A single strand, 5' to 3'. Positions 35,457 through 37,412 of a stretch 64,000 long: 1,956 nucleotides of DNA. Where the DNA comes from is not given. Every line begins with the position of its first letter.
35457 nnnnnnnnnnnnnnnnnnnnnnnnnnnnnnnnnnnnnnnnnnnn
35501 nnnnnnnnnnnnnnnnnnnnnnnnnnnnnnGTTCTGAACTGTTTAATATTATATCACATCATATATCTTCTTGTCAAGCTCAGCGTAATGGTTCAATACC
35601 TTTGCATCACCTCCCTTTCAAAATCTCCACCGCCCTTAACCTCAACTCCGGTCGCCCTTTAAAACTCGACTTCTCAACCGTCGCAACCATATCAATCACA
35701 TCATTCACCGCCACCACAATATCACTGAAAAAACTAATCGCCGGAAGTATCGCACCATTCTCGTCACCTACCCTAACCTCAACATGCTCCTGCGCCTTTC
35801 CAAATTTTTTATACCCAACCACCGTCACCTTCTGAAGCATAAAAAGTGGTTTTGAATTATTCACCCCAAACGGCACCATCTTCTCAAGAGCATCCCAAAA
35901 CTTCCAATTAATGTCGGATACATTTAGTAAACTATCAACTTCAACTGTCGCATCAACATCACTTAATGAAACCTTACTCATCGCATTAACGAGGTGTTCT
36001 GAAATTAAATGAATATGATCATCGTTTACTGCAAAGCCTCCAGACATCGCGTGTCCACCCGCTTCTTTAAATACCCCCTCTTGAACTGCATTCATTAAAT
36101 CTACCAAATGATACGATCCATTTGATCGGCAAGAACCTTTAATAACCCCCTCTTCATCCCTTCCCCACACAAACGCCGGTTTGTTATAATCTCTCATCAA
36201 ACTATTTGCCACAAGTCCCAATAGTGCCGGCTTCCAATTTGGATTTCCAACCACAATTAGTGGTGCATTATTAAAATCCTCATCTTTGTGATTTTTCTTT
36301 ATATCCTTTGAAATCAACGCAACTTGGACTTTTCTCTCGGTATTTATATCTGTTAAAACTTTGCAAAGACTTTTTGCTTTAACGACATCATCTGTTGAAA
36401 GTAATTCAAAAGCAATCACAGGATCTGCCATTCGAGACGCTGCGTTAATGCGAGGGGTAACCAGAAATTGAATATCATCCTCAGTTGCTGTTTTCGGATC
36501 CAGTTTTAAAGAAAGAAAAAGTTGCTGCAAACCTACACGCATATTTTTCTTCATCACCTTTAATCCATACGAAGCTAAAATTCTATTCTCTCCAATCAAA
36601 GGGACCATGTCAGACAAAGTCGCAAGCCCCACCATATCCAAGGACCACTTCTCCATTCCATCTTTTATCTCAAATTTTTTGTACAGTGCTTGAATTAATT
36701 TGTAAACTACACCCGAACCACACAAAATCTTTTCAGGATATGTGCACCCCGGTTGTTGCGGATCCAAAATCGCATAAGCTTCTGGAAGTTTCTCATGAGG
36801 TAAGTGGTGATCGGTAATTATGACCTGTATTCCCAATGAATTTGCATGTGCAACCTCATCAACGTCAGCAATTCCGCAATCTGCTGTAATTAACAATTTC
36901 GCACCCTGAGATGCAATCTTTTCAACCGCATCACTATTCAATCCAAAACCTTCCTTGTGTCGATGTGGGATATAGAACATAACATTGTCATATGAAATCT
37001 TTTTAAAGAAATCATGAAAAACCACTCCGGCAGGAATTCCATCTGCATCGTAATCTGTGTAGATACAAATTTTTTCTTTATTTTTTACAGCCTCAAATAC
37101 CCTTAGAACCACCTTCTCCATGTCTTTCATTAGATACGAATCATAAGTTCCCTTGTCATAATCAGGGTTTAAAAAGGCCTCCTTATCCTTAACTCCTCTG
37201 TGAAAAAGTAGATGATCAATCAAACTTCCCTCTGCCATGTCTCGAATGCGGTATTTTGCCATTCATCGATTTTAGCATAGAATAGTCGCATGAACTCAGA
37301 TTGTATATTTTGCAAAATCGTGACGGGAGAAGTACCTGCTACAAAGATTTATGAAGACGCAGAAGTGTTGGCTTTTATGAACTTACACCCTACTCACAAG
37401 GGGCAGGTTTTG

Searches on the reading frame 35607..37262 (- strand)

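Call 60: search_protein_families(library=pfam, proteins=[window:35607-37262:-], max_evalue=0.0001)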
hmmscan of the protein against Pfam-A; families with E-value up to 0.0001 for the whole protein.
window:35607-37262:- (551 aa): 3 families
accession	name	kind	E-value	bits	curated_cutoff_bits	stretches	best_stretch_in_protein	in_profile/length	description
PF01368.27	DHH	-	7.6e-26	91.3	28.1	1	64-214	1-124/125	DHH family, N-terminal domain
PF17768.7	RecJ_OB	-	2e-18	66.8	27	1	442-544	1-105/107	RecJ OB domain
PF02272.25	DHHA1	-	1.4e-10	42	25.9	1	334-423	3-95/102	DHHA1 domain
